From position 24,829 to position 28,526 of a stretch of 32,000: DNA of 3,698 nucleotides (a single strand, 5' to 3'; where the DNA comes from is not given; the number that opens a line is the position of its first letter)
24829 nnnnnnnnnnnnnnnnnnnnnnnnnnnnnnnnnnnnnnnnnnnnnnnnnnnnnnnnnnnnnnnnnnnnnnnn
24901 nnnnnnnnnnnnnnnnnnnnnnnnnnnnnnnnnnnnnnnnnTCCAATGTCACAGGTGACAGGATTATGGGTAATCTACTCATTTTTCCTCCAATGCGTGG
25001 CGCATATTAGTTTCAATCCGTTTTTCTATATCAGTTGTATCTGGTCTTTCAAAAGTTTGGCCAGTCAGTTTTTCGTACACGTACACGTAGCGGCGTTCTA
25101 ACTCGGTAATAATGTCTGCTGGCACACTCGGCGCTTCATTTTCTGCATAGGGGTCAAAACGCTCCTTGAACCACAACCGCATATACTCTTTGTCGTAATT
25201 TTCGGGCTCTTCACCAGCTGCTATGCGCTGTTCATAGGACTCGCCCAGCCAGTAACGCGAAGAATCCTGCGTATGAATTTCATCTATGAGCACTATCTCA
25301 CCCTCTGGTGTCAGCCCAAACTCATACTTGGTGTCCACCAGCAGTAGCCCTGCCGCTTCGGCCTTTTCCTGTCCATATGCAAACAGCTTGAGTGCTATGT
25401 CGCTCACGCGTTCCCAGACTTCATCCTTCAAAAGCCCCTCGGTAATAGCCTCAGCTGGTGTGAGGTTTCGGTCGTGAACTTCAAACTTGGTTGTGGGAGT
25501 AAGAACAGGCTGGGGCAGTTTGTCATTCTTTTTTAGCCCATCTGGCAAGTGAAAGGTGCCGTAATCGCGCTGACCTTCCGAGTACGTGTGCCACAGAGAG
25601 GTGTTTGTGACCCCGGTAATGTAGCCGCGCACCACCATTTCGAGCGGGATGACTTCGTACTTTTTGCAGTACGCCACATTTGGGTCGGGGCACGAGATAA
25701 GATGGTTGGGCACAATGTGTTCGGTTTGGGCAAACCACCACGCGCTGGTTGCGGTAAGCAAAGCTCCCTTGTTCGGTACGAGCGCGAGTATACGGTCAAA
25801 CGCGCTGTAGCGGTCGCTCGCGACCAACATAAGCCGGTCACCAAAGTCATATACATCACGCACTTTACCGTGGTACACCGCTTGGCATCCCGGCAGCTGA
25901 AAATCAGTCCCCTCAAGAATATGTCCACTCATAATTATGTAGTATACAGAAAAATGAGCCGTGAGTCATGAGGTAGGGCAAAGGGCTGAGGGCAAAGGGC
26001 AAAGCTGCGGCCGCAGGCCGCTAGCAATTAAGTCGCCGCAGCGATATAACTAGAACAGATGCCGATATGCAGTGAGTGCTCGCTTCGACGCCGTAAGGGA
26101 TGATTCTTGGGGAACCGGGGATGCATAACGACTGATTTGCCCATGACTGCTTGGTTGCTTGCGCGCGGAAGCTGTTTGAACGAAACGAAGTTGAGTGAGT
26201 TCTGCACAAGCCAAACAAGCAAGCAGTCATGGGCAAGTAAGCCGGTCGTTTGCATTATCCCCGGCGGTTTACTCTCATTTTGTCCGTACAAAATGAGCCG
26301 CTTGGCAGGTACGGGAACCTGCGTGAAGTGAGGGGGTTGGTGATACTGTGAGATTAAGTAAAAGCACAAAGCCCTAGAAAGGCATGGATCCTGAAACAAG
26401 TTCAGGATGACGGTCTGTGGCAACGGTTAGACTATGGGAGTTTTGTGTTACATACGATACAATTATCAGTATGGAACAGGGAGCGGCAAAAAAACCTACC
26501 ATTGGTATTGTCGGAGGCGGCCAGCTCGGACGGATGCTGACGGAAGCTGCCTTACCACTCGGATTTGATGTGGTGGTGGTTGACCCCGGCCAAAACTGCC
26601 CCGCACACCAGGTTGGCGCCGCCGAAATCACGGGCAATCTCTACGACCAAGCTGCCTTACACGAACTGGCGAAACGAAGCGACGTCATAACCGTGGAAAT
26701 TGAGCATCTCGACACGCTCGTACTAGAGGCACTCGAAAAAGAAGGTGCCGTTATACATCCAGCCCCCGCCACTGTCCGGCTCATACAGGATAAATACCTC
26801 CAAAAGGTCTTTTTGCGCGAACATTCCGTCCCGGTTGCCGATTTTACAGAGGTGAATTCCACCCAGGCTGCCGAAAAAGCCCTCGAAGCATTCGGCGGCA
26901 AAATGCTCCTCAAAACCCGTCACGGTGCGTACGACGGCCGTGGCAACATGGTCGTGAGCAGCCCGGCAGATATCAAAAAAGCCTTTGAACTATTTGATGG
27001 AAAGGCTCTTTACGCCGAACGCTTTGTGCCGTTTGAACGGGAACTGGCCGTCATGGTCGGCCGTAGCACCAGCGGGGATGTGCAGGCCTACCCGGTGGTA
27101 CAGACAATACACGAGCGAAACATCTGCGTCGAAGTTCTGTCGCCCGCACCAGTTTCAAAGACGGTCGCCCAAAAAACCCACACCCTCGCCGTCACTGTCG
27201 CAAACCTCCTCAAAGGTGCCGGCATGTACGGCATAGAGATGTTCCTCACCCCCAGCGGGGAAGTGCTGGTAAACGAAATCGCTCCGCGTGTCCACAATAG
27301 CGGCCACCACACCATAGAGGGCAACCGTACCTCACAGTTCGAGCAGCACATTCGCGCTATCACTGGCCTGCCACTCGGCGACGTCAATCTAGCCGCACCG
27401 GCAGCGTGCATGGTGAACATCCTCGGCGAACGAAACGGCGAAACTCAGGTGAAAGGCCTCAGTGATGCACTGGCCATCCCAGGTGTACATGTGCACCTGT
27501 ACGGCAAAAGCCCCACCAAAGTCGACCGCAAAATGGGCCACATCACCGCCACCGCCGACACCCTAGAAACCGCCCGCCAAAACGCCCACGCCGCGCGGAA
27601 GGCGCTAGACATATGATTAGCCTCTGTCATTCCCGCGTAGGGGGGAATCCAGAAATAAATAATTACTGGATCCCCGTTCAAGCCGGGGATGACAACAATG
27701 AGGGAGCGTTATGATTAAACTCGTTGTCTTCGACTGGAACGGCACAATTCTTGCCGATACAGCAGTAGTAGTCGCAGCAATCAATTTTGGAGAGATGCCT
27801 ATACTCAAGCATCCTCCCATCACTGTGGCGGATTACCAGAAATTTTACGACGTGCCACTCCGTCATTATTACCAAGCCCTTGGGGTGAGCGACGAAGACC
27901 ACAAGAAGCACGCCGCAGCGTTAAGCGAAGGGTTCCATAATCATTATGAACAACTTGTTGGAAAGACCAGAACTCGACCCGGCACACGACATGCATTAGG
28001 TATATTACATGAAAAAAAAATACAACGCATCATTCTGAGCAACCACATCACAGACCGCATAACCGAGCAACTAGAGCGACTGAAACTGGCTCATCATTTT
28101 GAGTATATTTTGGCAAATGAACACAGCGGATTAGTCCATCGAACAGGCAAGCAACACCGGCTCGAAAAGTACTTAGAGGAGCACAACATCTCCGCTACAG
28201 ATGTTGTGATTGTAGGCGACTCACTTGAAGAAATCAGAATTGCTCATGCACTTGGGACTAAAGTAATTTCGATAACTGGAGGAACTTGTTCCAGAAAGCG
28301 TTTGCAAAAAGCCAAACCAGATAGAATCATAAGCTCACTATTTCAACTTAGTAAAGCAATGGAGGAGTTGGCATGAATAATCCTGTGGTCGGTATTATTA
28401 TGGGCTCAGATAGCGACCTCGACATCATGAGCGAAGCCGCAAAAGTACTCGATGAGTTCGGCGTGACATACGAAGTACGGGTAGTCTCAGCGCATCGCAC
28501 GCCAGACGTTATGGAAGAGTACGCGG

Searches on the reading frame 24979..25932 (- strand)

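Call 9: search_protein_families(library=pfam, proteins=[window:24979-25932:-], max_evalue=0.001)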
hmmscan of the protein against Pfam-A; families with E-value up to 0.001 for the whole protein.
window:24979-25932:- (317 aa): 1 family
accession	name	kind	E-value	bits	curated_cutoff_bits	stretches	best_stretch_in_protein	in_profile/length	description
PF01259.24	SAICAR_synt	-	2.4e-66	224.2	20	1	19-265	2-229/233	SAICAR synthetase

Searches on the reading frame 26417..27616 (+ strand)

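Call 9: search_protein_families(library=pfam, proteins=[window:26417-27616:+], max_evalue=0.001)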
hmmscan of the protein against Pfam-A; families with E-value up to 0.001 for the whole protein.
window:26417-27616:+ (399 aa): 8 families
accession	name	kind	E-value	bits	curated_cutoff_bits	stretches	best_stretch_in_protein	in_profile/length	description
PF02222.28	ATP-grasp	-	5.4e-57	192.8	27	1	132-308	2-179/179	ATP-grasp domain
PF22660.2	RS_preATP-grasp-like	-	7.4e-28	97.3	27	1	28-124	3-98/98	Ribonucleotide synthetase preATP-grasp domain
PF17769.7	PurK_C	-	5.3e-20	71.3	22.6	1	330-388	1-55/56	Phosphoribosylaminoimidazole carboxylase C-terminal domain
PF21244.3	PurT_C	-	1.4e-08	34.6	26.7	1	339-395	11-66/68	PurT, C-terminal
PF02826.25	2-Hacid_dh_C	-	6.6e-06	26.1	25.1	1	25-95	35-99/178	D-isomer specific 2-hydroxyacid dehydrogenase, NAD binding domain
PF18603.7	LAL_C2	-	0.00031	21.4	29.4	0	345-399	14-75/78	L-amino acid ligase C-terminal domain 2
PF02737.24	3HCDH_N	-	0.00036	20.9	22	0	28-82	1-53/180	3-hydroxyacyl-CoA dehydrogenase, NAD binding domain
PF07478.18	Dala_Dala_lig_C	-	0.00049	20.1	24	0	238-289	122-173/204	D-ala D-ala ligase C-terminus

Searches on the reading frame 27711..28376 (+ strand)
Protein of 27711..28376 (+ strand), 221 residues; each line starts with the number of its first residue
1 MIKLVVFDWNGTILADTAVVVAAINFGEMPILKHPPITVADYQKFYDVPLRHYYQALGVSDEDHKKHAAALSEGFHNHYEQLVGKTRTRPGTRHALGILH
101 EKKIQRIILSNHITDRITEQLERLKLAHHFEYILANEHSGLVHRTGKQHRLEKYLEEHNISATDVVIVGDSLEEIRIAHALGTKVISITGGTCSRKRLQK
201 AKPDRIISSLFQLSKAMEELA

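Call 9: search_protein_families(library=pfam, proteins=[window:27711-28376:+], max_evalue=0.001)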
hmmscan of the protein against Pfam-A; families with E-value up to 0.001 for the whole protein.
window:27711-28376:+ (221 aa): 4 families
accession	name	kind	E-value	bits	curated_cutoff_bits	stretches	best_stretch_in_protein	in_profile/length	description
PF13419.12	HAD_2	-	1.9e-18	67.6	23.8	1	5-187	1-177/178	Haloacid dehalogenase-like hydrolase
PF00702.32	Hydrolase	-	7e-16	59.6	26.4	1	2-182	1-191/191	haloacid dehalogenase-like hydrolase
PF12710.13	HAD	-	1.1e-08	36.2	27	1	5-171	1-181/189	haloacid dehalogenase-like hydrolase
PF13242.12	Hydrolase_like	-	1.5e-07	31.7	22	1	151-210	10-72/75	HAD-hyrolase-like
